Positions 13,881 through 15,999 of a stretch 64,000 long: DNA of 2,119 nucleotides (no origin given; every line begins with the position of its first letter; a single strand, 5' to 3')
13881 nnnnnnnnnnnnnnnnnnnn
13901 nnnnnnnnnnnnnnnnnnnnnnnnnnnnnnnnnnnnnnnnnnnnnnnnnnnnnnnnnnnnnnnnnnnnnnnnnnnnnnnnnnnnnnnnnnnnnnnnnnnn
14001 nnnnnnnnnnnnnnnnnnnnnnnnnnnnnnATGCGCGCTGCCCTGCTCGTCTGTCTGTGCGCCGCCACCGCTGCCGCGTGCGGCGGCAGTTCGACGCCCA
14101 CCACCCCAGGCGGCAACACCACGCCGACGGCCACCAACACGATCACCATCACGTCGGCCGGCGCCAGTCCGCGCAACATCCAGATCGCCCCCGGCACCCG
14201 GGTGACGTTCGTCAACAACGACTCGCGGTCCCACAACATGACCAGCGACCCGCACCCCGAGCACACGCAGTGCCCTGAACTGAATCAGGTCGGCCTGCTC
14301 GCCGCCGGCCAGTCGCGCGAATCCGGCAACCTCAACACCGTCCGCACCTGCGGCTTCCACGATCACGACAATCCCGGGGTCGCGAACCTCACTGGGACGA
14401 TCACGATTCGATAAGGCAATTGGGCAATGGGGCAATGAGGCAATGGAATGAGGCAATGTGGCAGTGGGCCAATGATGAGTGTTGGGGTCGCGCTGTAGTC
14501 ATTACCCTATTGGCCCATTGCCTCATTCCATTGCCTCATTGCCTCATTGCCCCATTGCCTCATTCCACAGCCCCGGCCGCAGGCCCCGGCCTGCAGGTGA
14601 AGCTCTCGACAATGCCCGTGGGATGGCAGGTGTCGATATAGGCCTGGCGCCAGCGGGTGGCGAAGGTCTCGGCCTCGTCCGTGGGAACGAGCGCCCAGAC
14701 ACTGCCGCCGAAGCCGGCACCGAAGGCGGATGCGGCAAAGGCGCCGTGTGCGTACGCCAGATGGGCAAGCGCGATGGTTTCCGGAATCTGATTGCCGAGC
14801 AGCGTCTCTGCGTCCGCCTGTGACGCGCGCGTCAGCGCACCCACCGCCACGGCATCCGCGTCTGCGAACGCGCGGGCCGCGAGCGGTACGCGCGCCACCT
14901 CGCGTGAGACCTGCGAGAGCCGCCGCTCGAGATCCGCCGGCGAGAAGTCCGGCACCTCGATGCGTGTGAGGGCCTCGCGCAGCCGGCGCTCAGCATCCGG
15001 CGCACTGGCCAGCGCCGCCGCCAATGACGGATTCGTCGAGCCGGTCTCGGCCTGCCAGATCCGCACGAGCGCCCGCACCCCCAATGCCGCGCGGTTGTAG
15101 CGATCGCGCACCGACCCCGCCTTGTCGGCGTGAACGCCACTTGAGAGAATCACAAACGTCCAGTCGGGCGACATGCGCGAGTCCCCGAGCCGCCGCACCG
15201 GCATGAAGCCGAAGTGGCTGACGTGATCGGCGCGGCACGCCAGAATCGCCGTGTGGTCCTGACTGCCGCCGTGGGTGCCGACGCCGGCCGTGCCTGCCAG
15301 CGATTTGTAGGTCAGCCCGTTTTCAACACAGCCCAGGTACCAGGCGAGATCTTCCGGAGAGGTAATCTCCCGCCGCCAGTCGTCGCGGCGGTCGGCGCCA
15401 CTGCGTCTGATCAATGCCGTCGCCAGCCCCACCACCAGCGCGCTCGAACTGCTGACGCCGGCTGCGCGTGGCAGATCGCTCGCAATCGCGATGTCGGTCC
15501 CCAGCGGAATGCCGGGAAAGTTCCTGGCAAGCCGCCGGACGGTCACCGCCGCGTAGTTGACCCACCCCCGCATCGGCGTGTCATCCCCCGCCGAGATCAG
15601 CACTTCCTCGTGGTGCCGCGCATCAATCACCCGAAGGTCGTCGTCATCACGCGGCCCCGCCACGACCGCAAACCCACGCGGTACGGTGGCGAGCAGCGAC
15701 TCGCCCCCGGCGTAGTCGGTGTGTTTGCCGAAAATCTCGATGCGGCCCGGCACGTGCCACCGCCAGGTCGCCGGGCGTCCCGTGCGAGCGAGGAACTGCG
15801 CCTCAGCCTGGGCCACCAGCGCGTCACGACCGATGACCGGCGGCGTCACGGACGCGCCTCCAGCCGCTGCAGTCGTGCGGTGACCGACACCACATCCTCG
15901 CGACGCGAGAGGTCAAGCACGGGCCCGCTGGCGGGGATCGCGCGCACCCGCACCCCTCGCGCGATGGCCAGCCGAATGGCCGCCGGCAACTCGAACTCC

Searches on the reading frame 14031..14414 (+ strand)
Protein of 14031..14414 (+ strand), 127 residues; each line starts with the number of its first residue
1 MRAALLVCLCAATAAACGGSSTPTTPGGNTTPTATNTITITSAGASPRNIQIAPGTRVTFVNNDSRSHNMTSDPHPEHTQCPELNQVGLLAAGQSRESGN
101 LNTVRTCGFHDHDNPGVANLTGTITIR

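Call 14: search_protein_families(library=pfam, proteins=[window:14031-14414:+])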
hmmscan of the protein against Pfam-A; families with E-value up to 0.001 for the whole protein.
window:14031-14414:+ (127 aa): 1 family
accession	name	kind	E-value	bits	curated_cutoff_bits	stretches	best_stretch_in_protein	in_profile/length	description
PF13473.12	Cupredoxin_1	-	0.00064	20.1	27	1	16-74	16-63/104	Cupredoxin-like domain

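Call 63: find_encoding_contigs(protein=window:14031-14414:+, flank=1200, max_places=8)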
Protein window:14031-14414:+ (127 aa): 23 contigs read that carry it; 8 places shown.
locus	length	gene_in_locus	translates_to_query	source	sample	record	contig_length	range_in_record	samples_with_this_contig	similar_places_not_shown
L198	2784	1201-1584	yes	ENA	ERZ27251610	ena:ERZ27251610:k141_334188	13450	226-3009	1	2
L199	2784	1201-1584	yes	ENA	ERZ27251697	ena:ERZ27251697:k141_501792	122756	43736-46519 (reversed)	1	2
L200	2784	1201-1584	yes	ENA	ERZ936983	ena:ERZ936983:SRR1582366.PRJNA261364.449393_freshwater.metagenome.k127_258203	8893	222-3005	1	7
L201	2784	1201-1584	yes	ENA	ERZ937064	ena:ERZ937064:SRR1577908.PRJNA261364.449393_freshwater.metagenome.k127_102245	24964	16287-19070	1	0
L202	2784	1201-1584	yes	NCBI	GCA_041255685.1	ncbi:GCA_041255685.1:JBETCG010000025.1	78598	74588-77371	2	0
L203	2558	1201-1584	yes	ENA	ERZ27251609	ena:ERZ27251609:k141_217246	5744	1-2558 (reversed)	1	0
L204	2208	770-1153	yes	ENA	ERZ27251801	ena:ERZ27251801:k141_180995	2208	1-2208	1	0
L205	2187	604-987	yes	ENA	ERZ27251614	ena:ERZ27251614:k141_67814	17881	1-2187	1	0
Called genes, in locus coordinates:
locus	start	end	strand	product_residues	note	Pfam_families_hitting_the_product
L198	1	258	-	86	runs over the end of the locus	PF12837:Fer4_6 (faint), PF13237:Fer4_10 (weak), PF12800:Fer4_4 (faint), PF12838:Fer4_7, PF13187:Fer4_9 (weak), PF14697:Fer4_21 (weak), PF00037:Fer4, PF12797:Fer4_2 (weak), +2 more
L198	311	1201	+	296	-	PF19089:DUF5777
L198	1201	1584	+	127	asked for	-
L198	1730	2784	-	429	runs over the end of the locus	PF10509:GalKase_gal_bdg, PF00288:GHMP_kinases_N (weak), PF08544:GHMP_kinases_C (weak)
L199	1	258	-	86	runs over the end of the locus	PF12837:Fer4_6 (faint), PF13237:Fer4_10 (weak), PF12800:Fer4_4 (faint), PF12838:Fer4_7, PF13187:Fer4_9 (weak), PF14697:Fer4_21 (weak), PF00037:Fer4, PF12797:Fer4_2 (weak), +2 more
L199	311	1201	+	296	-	PF19089:DUF5777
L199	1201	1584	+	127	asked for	-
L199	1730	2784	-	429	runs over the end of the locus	PF10509:GalKase_gal_bdg, PF00288:GHMP_kinases_N (weak), PF08544:GHMP_kinases_C (weak)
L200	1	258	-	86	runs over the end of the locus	PF12837:Fer4_6 (faint), PF13237:Fer4_10 (weak), PF12800:Fer4_4 (faint), PF12838:Fer4_7, PF13187:Fer4_9 (weak), PF14697:Fer4_21 (weak), PF00037:Fer4, PF12797:Fer4_2 (weak), +2 more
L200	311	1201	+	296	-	PF19089:DUF5777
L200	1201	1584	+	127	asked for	-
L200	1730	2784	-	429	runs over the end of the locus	PF10509:GalKase_gal_bdg, PF00288:GHMP_kinases_N (weak), PF08544:GHMP_kinases_C (weak)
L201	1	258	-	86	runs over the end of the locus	PF12837:Fer4_6 (faint), PF13237:Fer4_10 (weak), PF12800:Fer4_4 (faint), PF12838:Fer4_7, PF13187:Fer4_9 (weak), PF14697:Fer4_21 (weak), PF00037:Fer4, PF12797:Fer4_2 (weak), +2 more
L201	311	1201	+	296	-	PF19089:DUF5777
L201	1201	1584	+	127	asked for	-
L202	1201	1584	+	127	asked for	-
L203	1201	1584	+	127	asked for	-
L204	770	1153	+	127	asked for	-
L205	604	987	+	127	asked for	-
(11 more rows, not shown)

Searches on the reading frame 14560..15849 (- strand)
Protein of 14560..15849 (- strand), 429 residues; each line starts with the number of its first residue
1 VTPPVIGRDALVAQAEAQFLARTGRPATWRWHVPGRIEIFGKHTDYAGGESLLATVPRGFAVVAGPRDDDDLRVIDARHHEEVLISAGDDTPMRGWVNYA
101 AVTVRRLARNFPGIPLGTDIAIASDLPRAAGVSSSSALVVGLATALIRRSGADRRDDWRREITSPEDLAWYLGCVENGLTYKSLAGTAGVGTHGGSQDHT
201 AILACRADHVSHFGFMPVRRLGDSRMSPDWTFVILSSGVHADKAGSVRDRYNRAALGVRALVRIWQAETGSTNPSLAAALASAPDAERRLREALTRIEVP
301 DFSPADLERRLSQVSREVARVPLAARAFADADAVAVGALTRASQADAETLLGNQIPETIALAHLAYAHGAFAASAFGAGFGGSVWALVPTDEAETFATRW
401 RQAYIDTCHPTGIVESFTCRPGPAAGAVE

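Call 14: search_protein_families(library=pfam, proteins=[window:14560-15849:-])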
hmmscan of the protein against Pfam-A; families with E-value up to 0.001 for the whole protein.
window:14560-15849:- (429 aa): 3 families
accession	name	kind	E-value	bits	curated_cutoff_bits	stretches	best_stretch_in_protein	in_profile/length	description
PF10509.15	GalKase_gal_bdg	-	8.6e-10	38.5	23.1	1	18-66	2-49/49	Galactokinase galactose-binding signature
PF00288.32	GHMP_kinases_N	-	4.7e-07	30.4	22.3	1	98-148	1-48/87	GHMP kinases N terminal domain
PF08544.19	GHMP_kinases_C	-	5e-07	30.5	21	1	326-405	3-84/85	GHMP kinases C terminal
